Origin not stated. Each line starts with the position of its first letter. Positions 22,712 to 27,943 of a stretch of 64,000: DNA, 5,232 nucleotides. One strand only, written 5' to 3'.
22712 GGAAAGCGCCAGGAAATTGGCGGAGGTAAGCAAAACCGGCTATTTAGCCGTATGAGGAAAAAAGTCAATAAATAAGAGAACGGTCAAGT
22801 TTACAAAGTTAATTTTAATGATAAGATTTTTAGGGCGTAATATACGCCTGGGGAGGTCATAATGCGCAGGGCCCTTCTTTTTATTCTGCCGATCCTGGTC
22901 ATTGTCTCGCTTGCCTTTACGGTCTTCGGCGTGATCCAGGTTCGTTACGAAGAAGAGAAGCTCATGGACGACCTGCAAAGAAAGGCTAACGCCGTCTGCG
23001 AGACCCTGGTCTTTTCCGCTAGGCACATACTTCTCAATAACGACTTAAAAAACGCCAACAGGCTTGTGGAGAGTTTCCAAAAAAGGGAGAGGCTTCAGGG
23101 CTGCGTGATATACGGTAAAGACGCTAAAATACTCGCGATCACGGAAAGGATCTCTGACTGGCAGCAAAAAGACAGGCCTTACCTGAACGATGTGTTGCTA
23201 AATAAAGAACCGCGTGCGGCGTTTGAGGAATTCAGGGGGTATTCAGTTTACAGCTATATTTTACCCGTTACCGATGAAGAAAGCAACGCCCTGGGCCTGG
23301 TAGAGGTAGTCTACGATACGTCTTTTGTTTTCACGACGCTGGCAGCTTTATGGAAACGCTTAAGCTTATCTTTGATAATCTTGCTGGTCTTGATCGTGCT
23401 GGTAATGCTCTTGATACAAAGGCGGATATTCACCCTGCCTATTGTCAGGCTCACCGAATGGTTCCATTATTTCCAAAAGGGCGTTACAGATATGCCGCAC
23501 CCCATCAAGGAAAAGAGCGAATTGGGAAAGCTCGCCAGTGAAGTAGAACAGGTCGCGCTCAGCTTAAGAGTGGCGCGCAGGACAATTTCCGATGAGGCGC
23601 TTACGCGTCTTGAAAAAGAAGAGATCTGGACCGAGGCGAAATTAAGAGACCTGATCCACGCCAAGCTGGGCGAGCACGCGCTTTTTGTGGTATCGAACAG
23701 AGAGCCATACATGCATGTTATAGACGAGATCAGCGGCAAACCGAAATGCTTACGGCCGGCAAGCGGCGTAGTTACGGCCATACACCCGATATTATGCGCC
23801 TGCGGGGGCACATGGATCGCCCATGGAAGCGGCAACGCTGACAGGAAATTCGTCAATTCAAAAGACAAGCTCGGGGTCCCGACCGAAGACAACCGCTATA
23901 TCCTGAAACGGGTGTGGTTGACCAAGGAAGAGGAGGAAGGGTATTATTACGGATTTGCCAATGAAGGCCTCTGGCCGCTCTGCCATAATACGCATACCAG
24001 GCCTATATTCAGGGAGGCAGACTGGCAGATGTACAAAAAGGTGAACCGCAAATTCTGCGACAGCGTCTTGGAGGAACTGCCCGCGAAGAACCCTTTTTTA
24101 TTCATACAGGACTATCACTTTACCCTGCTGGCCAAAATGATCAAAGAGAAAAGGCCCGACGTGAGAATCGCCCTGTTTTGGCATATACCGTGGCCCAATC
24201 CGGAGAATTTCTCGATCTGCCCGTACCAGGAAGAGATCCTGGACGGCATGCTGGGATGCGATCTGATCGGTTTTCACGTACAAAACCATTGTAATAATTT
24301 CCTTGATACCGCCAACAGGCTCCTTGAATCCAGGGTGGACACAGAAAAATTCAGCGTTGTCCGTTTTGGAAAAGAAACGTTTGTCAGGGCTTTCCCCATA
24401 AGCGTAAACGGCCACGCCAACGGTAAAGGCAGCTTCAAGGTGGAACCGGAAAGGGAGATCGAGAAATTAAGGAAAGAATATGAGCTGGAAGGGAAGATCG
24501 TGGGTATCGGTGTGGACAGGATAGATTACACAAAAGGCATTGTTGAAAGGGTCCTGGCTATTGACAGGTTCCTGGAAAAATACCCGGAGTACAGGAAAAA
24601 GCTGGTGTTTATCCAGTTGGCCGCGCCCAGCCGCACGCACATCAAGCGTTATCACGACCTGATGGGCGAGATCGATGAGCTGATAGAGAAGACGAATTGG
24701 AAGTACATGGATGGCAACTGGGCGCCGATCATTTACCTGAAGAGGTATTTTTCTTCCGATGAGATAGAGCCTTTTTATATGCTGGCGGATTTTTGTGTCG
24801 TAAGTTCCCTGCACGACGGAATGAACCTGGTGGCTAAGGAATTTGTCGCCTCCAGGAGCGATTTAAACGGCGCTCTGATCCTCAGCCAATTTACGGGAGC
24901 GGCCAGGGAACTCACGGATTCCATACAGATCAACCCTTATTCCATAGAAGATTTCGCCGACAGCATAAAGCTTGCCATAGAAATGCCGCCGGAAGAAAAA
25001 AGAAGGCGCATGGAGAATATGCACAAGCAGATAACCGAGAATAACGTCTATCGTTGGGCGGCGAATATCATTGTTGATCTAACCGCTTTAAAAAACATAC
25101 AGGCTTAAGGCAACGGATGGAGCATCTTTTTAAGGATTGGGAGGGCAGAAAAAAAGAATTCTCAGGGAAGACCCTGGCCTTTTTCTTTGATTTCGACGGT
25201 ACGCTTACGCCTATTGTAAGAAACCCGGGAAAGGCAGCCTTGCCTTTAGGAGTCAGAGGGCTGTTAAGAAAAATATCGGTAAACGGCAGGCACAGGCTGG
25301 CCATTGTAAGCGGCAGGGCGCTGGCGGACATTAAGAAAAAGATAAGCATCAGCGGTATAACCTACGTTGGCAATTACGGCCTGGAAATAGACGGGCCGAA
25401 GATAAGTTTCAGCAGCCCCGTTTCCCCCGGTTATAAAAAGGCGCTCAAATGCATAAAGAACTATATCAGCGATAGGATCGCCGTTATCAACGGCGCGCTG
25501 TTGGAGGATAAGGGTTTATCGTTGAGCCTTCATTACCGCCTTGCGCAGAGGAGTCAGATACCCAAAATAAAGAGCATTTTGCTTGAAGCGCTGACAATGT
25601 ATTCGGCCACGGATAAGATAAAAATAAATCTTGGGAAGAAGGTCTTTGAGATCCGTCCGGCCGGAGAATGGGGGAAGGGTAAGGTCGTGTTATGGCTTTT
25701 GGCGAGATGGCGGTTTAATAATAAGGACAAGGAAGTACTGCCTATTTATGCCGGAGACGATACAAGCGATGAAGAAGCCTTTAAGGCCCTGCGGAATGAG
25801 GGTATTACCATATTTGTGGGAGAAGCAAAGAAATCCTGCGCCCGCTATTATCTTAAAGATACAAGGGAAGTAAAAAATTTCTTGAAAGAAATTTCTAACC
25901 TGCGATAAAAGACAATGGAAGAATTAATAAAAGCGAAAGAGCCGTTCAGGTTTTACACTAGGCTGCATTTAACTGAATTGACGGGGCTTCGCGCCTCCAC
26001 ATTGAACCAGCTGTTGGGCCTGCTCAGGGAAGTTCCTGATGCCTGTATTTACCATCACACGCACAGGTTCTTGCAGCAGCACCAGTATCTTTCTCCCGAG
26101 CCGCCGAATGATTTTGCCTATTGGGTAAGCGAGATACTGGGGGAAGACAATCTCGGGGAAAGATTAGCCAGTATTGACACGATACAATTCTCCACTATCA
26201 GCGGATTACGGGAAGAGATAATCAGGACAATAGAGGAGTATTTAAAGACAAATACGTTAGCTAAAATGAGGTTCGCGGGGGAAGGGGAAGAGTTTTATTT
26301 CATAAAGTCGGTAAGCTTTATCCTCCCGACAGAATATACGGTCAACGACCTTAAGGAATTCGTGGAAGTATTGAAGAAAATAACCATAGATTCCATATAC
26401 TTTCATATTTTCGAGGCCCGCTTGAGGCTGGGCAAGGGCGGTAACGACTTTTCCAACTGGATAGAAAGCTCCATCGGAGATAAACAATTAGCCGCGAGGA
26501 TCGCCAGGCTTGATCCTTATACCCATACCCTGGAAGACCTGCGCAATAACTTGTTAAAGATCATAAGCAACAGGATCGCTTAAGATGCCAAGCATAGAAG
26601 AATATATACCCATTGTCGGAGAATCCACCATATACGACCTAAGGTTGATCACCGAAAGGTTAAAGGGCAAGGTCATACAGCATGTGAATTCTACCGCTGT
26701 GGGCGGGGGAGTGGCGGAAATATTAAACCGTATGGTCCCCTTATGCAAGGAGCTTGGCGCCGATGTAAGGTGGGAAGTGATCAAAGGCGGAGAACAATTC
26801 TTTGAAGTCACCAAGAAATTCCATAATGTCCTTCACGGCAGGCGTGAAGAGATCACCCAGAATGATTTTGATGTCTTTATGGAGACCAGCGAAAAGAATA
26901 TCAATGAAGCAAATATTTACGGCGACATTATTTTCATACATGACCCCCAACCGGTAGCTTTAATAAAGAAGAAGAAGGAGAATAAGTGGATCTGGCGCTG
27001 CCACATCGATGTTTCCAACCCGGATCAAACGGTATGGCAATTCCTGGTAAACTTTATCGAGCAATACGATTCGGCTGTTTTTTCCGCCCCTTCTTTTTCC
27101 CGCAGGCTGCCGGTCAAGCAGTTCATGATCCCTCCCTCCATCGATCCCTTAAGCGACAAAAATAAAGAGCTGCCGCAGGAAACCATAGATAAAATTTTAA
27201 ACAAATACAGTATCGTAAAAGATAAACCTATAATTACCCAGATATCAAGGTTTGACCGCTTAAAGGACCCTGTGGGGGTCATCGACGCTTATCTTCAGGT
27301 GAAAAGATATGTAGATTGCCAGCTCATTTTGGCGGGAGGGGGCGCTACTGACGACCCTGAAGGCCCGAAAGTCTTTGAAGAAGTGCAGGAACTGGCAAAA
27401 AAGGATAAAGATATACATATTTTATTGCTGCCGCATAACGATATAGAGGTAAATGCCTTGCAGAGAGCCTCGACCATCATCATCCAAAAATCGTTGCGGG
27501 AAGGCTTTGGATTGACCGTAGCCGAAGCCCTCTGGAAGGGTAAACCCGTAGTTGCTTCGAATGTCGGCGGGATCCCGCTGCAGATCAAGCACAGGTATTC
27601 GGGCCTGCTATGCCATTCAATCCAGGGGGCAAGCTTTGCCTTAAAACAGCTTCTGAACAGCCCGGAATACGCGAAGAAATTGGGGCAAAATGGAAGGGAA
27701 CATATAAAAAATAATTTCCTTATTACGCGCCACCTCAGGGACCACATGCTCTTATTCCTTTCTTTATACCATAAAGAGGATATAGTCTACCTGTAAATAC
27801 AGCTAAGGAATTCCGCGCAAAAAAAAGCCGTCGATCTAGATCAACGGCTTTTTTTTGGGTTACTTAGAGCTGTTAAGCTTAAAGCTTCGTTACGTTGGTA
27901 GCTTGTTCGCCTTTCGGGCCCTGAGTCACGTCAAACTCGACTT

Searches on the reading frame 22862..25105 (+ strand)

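Call 74: search_protein_families(library=pfam, proteins=[window:22862-25105:+], max_evalue=0.0001)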
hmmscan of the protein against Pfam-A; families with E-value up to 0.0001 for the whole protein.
window:22862-25105:+ (748 aa): 1 family
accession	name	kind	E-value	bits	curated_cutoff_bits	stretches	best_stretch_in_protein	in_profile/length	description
PF00982.27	Glyco_transf_20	-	1.6e-120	403.5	32.5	1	274-740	3-471/473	Glycosyltransferase family 20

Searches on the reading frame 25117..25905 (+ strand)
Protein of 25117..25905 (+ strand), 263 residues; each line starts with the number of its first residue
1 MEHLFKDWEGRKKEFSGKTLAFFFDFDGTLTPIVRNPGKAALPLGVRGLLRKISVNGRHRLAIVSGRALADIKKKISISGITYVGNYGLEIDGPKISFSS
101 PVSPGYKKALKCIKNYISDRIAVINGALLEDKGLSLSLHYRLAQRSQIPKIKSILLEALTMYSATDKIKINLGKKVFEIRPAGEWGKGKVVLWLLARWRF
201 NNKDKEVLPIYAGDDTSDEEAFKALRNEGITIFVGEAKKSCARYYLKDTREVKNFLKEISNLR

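Call 74: search_protein_families(library=pfam, proteins=[window:25117-25905:+], max_evalue=0.0001)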
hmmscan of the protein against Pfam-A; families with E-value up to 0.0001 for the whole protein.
window:25117-25905:+ (263 aa): 1 family
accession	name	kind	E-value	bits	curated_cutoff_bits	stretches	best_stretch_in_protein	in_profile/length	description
PF02358.22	Trehalose_PPase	-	8.7e-37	126.9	27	1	23-248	1-233/235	Trehalose-phosphatase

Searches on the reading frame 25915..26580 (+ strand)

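Call 74: search_protein_families(library=pfam, proteins=[window:25915-26580:+], max_evalue=0.0001)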
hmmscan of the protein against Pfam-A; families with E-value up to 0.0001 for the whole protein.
window:25915-26580:+ (222 aa): 1 family
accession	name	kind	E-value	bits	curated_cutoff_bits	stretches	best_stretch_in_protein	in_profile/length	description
PF19027.5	DUF5752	-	3.7e-71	239.2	23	1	9-217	2-207/208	Family of unknown function (DUF5752)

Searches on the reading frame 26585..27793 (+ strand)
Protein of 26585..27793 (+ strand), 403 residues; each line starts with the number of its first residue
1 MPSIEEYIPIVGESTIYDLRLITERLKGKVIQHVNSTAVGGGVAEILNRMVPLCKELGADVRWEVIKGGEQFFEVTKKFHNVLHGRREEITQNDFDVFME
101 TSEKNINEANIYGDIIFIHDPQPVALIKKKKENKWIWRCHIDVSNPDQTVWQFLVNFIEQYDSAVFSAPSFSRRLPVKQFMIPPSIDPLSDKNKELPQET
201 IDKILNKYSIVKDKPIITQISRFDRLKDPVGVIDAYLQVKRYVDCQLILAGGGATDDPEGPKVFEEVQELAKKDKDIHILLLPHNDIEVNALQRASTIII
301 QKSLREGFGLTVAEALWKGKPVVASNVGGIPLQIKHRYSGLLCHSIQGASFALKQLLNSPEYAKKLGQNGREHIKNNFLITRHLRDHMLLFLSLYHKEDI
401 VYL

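Call 74: search_protein_families(library=pfam, proteins=[window:26585-27793:+], max_evalue=0.0001)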
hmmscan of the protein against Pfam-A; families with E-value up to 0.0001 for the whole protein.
window:26585-27793:+ (403 aa): 4 families
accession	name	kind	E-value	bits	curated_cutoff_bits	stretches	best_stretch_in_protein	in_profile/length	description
PF21269.3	TreT_GT1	-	1.8e-56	190.3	27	1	33-172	1-143/144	Trehalose synthase, N-terminal domain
PF00534.26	Glycos_transf_1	-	2.3e-25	89.5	26.4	1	202-372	3-171/172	Glycosyl transferases group 1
PF13692.12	Glyco_trans_1_4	-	1.3e-13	51.8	27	1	215-357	2-140/142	Glycosyl transferases group 1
PF20706.3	GT4-conflict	-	1.9e-07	30.9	26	1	232-340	217-326/385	Family 4 Glycosyltransferase in conflict systems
